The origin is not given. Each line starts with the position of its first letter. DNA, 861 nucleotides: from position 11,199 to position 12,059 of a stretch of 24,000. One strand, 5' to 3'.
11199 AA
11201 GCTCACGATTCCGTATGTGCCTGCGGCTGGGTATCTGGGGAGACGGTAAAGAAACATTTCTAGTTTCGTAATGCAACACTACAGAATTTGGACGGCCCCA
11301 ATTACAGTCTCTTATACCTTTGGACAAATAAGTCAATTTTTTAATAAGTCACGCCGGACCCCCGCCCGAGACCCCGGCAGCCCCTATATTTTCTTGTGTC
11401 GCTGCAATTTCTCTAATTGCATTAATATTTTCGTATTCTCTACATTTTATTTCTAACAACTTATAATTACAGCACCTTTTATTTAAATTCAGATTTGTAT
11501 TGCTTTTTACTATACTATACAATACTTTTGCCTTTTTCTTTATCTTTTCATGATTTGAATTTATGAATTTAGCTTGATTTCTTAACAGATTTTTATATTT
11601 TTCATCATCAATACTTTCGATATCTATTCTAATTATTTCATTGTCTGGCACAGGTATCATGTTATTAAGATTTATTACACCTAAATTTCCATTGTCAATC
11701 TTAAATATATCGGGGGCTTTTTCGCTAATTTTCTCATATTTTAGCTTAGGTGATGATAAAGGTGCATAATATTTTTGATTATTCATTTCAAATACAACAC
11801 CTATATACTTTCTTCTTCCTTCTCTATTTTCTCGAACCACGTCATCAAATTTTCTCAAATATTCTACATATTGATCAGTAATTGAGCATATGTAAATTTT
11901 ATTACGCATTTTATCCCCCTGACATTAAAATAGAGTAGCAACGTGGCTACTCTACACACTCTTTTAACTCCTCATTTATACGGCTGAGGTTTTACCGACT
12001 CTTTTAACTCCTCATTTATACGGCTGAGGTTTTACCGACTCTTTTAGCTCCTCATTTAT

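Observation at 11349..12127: Complete Type III toxin-antitoxin (toxIN/abiQ-like) cassette whose antitoxin is invisible to ORF-based annotation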

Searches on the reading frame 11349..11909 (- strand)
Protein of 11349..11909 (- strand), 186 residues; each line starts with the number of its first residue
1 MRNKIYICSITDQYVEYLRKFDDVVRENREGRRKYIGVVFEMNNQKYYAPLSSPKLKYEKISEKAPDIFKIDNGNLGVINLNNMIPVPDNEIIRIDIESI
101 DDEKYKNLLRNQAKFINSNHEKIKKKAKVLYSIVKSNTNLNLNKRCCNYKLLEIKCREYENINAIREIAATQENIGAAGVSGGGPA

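Call 4: search_protein_families(library=pfam, proteins=[window:11349-11909:-], max_evalue=1)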
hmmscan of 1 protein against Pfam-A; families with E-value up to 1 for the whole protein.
window:11349-11909:- (186 aa): 3 families
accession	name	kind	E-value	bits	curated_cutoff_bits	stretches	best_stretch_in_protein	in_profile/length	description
PF13958.12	ToxN_toxin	-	1.2e-47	162.4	25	1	7-159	3-159/159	Toxin ToxN, type III toxin-antitoxin system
PF06300.18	Tsp45I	-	0.018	15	25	1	7-62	63-118/260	Tsp45I type II restriction enzyme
PF00874.25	PRD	-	0.12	13.1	23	0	58-95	46-83/90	PRD domain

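Call 5: search_protein_families(library=padloc, proteins=[window:11349-11909:-], max_evalue=1)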
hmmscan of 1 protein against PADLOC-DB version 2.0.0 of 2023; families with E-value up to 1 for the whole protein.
window:11349-11909:- (186 aa): 2 families
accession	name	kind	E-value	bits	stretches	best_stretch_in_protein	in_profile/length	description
PDLC02352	AbiQ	-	1.2e-47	160.2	1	8-161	4-159/160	AbiQ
PDLC03495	REase_II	-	0.0017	15.9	1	7-96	64-153/260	Type II restriction enzyme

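Call 6: search_protein_families(library=ncbifam, proteins=[window:11349-11909:-], max_evalue=1)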
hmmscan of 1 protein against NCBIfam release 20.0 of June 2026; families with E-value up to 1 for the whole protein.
window:11349-11909:- (186 aa): 1 family
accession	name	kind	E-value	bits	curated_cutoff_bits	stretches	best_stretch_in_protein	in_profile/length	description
TIGR04041.1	activase_YjjW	hypoth_equivalog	0.038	13.4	250.2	1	68-129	140-199/276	YjjW family glycine radical enzyme activase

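Call 8: search_solved_structures(query=window:11349-11909:-, max_evalue=1, show_alignments=3)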
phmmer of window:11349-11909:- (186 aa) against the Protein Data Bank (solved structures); distinct sequences matched with E-value up to 1: 4.
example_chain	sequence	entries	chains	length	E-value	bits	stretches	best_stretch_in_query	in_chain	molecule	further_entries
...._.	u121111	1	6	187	6.6e-24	88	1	9-157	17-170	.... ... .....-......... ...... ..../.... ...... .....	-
2xd0_A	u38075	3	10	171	3e-23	85.9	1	9-159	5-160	TOXN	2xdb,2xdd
4ato_A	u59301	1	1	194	3.7e-20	75.8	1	9-166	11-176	TOXN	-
4glk_A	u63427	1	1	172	1.5e-17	67.3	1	8-160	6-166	AbiQ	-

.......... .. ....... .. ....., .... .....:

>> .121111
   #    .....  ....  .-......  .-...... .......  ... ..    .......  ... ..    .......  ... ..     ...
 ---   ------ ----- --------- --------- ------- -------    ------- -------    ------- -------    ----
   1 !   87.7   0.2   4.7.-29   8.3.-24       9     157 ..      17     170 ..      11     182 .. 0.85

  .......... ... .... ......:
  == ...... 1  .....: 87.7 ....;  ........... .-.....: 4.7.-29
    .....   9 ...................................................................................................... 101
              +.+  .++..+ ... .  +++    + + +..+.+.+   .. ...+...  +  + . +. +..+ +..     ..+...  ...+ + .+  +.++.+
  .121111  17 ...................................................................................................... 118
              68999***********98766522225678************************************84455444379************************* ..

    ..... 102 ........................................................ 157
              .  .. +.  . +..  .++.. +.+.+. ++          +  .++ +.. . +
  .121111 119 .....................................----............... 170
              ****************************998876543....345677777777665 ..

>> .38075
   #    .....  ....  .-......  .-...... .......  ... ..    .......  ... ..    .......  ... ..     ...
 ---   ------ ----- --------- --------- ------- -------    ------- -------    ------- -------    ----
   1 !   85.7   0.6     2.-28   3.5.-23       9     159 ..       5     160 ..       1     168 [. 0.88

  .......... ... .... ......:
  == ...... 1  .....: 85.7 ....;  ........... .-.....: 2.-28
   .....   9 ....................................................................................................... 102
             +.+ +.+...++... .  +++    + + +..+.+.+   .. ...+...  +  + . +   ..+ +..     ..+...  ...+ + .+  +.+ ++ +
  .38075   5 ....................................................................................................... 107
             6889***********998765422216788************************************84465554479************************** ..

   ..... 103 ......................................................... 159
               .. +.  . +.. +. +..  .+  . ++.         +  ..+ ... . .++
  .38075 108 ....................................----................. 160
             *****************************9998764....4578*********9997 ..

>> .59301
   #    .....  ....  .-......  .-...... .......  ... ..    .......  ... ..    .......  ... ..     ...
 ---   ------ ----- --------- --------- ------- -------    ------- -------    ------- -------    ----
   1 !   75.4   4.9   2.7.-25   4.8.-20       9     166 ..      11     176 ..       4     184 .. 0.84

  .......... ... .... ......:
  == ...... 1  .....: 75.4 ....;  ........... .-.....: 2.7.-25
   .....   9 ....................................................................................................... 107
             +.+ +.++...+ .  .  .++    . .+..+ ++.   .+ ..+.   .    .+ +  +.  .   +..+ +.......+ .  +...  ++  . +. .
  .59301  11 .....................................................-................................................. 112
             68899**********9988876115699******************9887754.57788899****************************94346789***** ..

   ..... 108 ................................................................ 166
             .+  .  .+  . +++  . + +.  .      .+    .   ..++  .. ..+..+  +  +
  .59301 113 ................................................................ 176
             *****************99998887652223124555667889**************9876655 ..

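Call 13: find_homologous_proteins(query=window:11349-11909:-, max_evalue=0.00001)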
Query window:11349-11909:- (186 aa): 231 proteins with E <= 0.00001 among 328 candidates; the best 120 are listed.
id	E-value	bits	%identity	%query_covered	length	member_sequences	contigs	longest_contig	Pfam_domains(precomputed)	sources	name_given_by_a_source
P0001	5.7e-116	403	100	100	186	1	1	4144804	PF13958.13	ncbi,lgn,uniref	ncbi:Endoribonuclease ToxN [Sporomusa carbonis]|uniref:type III toxin-antitoxin system ToxN/AbiQ fam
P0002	8.9e-88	311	83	93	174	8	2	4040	PF13958.13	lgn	-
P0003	4.2e-74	266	72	93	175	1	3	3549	PF13958.13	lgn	-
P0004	1.6e-72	261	71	93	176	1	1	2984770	PF13958.13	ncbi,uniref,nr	ncbi:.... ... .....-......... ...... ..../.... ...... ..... [Caloramator sp. E03]|uniref:type III to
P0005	4.4e-72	260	69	94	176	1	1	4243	PF13958.13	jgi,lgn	jgi:protein AbiQ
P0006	5.8e-71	256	70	94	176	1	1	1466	PF13958.13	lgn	-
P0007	1.1e-66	242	67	93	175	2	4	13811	PF13958.13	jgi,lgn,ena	jgi:protein AbiQ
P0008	4.5e-64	234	65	93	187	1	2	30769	PF13958.13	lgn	-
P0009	5.4e-64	233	64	95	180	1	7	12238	PF13958.13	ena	-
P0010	1.4e-62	229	65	93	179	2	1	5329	PF13958.13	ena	-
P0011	7.6e-61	223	60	96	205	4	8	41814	PF13958.13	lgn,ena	-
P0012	4.3e-60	221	58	95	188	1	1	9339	PF13958.13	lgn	-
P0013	8.6e-60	220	63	93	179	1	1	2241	PF13958.13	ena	-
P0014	4.0e-59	217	57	97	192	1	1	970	PF13958.13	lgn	-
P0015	1.1e-57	213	61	92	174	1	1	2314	PF13958.13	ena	-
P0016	5.7e-57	210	57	96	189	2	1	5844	PF13958.13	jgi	-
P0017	5.9e-57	210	63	84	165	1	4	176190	PF13958.13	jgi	jgi:protein AbiQ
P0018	6.1e-57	210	62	85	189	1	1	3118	PF13958.13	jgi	jgi:protein AbiQ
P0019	9.9e-56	206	60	93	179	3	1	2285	PF13958.13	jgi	-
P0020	1.7e-53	199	55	92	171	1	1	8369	PF13958.13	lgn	-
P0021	3.9e-51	191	59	86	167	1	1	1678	PF13958.13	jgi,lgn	-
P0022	1.2e-49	187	52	94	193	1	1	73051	PF13958.13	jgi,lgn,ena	-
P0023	3.5e-49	185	54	93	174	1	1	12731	PF13958.13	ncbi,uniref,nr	ncbi:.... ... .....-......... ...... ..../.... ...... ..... [Paenibacillus campinasensis]|uniref:Typ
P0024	9.4e-46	174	51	93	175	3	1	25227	PF13958.13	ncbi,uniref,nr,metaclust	ncbi:hypothetical protein AMQ84_02150 [Paenibacillus riograndensis]|uniref:Type III toxin-antitoxin 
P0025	3.3e-45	172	54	82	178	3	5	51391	PF13958.13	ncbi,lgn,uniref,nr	ncbi:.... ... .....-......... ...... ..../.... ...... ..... [Brevibacillus agri]|uniref:type III tox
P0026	6.9e-45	171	52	85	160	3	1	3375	PF13958.13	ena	-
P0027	5.3e-44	168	48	91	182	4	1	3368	PF13958.13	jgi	jgi:protein AbiQ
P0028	8.0e-44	168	49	88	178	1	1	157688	PF13958.13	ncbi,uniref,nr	ncbi:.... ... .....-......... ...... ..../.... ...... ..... [Cohnella fermenti]|uniref:Type III toxi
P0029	4.9e-43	165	47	95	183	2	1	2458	PF13958.13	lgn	-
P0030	1.0e-42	164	48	93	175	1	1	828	PF13958.13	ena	-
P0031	3.3e-42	162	48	91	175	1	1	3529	PF13958.13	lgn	-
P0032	1.1e-41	161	56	74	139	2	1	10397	PF13958.13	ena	-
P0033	2.2e-40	156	45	94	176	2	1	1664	PF13958.13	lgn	-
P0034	3.4e-39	153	47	94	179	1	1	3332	PF13958.13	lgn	-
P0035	4.6e-39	152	51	83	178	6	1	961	PF13958.13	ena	-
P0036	8.4e-39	151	48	90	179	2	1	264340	PF13958.13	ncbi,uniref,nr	ncbi:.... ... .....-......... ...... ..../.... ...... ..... [Paenibacillus puerhi]|uniref:type III t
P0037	3.0e-38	149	46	94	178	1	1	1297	PF13958.13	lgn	-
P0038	7.9e-37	145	45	95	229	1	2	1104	PF13958.13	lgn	-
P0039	2.3e-36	143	49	82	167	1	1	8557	PF13958.13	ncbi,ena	-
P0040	3.3e-36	143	50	85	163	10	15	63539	PF13958.13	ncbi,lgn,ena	-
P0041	4.9e-36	142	49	83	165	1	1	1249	PF13958.13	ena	-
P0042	1.3e-35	141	47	90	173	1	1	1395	PF13958.13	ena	-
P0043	6.2e-35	139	46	93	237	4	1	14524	PF13958.13,PF07866.18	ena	-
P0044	9.4e-35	138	46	83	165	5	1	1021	PF13958.13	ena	-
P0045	1.1e-34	138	51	88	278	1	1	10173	PF13958.13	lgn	-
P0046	1.2e-34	138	48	84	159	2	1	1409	PF13958.13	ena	-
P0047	1.2e-34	138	48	90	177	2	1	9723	PF13958.13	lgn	-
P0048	2.6e-34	137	47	88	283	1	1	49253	PF13958.13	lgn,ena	-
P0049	7.9e-34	135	45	83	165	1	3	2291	PF13958.13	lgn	-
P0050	1.0e-33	135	47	83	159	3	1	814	PF13958.13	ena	-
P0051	1.3e-33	134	48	87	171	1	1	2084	PF13958.13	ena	-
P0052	1.8e-33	134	47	84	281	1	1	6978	PF13958.13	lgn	-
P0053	3.2e-33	133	45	91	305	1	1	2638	PF13958.13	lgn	-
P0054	3.6e-33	133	46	86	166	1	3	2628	PF13958.13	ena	-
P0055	5.6e-33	132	46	85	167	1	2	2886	PF13958.13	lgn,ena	-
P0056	8.7e-33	132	45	90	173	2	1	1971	PF13958.13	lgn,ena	-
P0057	1.0e-32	131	45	82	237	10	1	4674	PF13958.13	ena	-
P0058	1.0e-32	131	47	89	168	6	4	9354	PF13958.13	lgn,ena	-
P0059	1.1e-32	131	44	90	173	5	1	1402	PF13958.13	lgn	-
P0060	1.8e-32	131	46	81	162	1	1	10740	PF13958.13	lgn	-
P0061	3.1e-32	130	45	88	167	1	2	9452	PF13958.13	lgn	-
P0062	3.4e-32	130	45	83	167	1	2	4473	PF13958.13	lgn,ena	-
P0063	5.8e-32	129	45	85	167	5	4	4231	PF13958.13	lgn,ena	-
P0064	7.9e-32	129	48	85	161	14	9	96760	PF13958.13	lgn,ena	-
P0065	8.0e-32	129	50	82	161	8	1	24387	PF13958.13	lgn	-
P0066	8.9e-32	128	49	84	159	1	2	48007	PF13958.13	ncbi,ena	-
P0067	9.9e-32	128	47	85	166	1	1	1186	PF13958.13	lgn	-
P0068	1.2e-31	128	42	83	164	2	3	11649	PF13958.13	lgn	-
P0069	1.3e-31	128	47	82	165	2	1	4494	PF13958.13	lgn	-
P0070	1.4e-31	128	48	85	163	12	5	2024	PF13958.13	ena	-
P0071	1.4e-31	128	46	87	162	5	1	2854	PF13958.13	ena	-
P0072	1.4e-31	128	46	84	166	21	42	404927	PF13958.13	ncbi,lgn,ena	-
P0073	1.5e-31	128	43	77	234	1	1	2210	PF13958.13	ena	-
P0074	1.7e-31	127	43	83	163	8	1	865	PF13958.13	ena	-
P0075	1.9e-31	127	41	89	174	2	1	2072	PF13958.13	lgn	-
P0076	2.5e-31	127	41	93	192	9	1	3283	PF13958.13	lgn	-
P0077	2.7e-31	127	44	90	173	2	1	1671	PF13958.13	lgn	-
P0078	4.6e-31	126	46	82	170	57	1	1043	PF13958.13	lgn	-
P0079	5.3e-31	126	42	89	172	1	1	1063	PF13958.13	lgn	-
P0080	6.5e-31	126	53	70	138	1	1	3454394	PF13958.13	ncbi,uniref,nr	ncbi:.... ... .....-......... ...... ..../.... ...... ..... [Effusibacillus dendaii]|uniref:Uncharac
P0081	9.0e-31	125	45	81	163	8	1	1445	PF13958.13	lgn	-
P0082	1.5e-30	124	46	85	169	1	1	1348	PF13958.13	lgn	-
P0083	2.0e-30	124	44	84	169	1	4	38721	PF13958.13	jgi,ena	-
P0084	2.9e-30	123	44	86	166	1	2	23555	PF13958.13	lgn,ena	-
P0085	4.6e-30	123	45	87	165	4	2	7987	PF13958.13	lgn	-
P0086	4.6e-30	123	43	88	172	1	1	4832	PF13958.13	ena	-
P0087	5.2e-30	123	49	84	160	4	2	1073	PF13958.13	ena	-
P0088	1.0e-29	122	43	82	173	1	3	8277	PF13958.13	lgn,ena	-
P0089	1.0e-29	122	44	74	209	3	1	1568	PF13958.13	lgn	-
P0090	1.1e-29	122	46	87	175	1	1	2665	PF13958.13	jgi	-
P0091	1.3e-29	121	44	84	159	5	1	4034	PF13958.13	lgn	-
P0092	1.8e-29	121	45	83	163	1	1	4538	PF13958.13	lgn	-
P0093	2.2e-29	121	41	91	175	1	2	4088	PF13958.13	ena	-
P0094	2.3e-29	121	43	84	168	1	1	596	PF13958.13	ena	-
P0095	2.8e-29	120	41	88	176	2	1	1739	PF13958.13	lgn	-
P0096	2.9e-29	120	46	85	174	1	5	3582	PF13958.13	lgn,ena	-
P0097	5.8e-29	119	46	83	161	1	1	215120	PF13958.13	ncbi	-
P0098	6.4e-29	119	43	84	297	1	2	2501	PF13958.13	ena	-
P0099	6.5e-29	119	47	77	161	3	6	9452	PF13958.13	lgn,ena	-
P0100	7.1e-29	119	44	85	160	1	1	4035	PF13958.13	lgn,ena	-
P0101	1.1e-28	118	45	85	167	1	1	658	PF13958.13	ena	-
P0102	1.1e-28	118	48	70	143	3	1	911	PF13958.13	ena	-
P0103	1.6e-28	118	41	95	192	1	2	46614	PF13958.13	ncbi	-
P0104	1.6e-28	118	42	83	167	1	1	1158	PF13958.13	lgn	-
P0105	2.5e-28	117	45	87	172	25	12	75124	PF13958.13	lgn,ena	-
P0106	3.5e-28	117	40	87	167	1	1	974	PF13958.13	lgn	-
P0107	3.9e-28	117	42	88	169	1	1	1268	PF13958.13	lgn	-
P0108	4.9e-28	116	43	84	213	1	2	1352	PF13958.13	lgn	-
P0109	5.1e-28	116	43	86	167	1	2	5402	PF13958.13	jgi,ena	-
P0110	5.3e-28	116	41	91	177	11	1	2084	PF13958.13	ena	-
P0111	8.0e-28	116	42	87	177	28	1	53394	PF13958.13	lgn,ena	-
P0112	8.7e-28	115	43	82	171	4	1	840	PF13958.13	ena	-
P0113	1.0e-27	115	42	85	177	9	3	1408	PF13958.13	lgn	-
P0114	1.0e-27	115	48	81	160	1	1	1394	PF13958.13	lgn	-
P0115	1.4e-27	115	40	97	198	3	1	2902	PF13958.13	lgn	-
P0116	1.4e-27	115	42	85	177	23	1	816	PF13958.13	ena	-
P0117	3.0e-27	114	42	82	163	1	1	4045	PF13958.13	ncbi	ncbi:MAG: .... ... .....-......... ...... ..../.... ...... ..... [Candidatus Ornithomonoglobus sp.]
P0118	3.0e-27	114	45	82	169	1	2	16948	PF13958.13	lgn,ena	-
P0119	3.1e-27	114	42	81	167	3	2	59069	PF13958.13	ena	-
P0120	5.4e-27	113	39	90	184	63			PF13958.13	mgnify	mgnify:CR=1 FL=1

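Call 14: find_encoding_contigs(protein=window:11349-11909:-, flank=10000, max_places=6)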
Protein window:11349-11909:- (186 aa): 1 contig read that carries it; 1 place shown.
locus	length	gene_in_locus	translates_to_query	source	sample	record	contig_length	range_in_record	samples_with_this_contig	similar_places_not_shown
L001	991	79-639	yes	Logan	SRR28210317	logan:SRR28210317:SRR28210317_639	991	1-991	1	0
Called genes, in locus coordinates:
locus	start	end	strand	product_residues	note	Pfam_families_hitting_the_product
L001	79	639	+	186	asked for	PF13958:ToxN_toxin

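Call 16: find_related_loci(query=A1, collection=genome_contigs, flank=3000)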
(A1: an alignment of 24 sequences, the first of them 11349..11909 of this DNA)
Query A1 (186 aa) in genome_contigs; peptide patterns used: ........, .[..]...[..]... (x = any residue, [..] = any of these).
199 stretches matched a pattern; 102 encode a relative of the query (tblastn E <= 1e-3); the best 80 are kept; 80 distinct loci.
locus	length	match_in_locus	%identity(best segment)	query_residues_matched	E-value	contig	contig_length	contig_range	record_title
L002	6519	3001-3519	84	1-173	7e-94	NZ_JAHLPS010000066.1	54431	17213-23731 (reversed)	Caproiciproducens sp. MSJ-32 M.32_ctg000111, whole genome shotgun sequence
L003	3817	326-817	86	1-164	2e-90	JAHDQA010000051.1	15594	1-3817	MAG: Tissierellaceae bacterium isolate SM1-B8.1 k141_17529, whole genome shotgun sequence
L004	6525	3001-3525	65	1-173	5e-68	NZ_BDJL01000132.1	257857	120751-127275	Carboxydothermus islandicus strain SET IS-9, whole genome shotgun sequence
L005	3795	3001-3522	54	1-173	8e-55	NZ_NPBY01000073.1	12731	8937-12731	Paenibacillus campinasensis strain 7537-G1 contig00073, whole genome shotgun sequence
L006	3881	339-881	48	1-184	3e-52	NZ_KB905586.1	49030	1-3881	Paenibacillus ginsengihumi DSM 21568 F591DRAFT_scaffold00039.39, whole genome shotgun sequence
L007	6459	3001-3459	52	1-153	1e-50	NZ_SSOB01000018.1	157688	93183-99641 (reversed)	Cohnella fermenti strain CC-MHH1044 contig018, whole genome shotgun sequence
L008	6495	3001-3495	48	1-165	2e-47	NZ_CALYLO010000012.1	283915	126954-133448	Paenibacillus melissococcoides isolate ena-SAMPLE-TAB-26-04-2022-14:26:32:270-5432 ctg_s2_000000F, whole genome shotgun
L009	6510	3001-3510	48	7-173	6e-47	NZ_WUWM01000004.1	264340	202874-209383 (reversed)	Paenibacillus puerhi strain SJY2 Scaffold4, whole genome shotgun sequence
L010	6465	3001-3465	51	2-159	4e-39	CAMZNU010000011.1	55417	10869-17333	uncultured Clostridia bacterium isolate M_SnakePit_MAG_00001 genome assembly, contig: M_SnakePit_MAG_00001_000000000006,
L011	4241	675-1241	42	9-184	2e-38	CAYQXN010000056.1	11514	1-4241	MAG TPA_asm: uncultured Ruminococcus sp. isolate SRP222994_co1_483 genome assembly, contig: NODE_11861_length_11514_cov_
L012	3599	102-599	45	1-172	1e-36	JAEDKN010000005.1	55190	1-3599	MAG: Bacilli bacterium isolate MAG215 NODE_291_length_55190_cov_36.813875, whole genome shotgun sequence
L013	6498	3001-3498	45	1-172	1e-36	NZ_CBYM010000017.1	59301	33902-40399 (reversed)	Clostridium saudiense strain JCC, whole genome shotgun sequence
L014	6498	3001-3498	45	1-172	1e-36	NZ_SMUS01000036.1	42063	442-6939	Clostridium cuniculi strain 1 CLCU001.0001.d01_CNTG00036, whole genome shotgun sequence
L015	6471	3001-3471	49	4-160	4e-36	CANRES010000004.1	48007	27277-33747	MAG: uncultured Clostridia bacterium isolate Lapin-024__bin13 genome assembly, contig: Lapin-024__NODE_901_length_48007_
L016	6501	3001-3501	43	1-161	2e-35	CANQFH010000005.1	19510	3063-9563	MAG: uncultured Bacilli bacterium isolate Lapin-005__bin46 genome assembly, contig: Lapin-005__NODE_3686_length_19510_co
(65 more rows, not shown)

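Call 17: find_related_loci(query=A1, collection=metagenome_contigs, flank=3000)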
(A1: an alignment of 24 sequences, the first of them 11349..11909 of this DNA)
Query A1 (186 aa) in metagenome_contigs; peptide patterns used: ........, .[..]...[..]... (x = any residue, [..] = any of these).
409 stretches matched a pattern; 119 encode a relative of the query (tblastn E <= 1e-3); the best 80 are kept; 80 distinct loci.
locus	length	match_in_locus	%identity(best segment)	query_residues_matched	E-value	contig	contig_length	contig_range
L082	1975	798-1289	85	1-164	9e-94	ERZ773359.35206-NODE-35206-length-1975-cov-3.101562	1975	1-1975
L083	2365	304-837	64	1-176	1e-70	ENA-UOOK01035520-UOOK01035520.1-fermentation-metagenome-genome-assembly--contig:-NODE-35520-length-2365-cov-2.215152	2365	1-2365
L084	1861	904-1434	61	1-175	3e-67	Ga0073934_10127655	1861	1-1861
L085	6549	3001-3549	59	1-178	5e-66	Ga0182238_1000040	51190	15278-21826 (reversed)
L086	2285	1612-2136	60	1-173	4e-62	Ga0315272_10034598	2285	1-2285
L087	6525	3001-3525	52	1-174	2e-55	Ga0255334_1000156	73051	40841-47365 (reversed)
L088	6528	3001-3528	45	1-174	8e-47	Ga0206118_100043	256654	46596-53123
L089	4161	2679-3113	55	18-162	1e-45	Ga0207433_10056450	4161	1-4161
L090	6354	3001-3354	71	47-164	2e-42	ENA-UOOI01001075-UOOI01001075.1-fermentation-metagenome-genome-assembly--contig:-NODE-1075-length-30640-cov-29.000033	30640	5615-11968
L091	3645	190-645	45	10-159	6e-39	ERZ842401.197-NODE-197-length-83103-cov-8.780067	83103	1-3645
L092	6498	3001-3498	45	1-172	9e-37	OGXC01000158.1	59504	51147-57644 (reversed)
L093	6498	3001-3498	45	1-172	9e-37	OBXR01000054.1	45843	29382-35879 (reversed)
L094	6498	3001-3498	45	1-172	9e-37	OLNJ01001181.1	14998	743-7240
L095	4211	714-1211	45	1-172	9e-37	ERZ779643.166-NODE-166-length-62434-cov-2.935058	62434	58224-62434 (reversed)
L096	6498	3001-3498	44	1-172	7e-36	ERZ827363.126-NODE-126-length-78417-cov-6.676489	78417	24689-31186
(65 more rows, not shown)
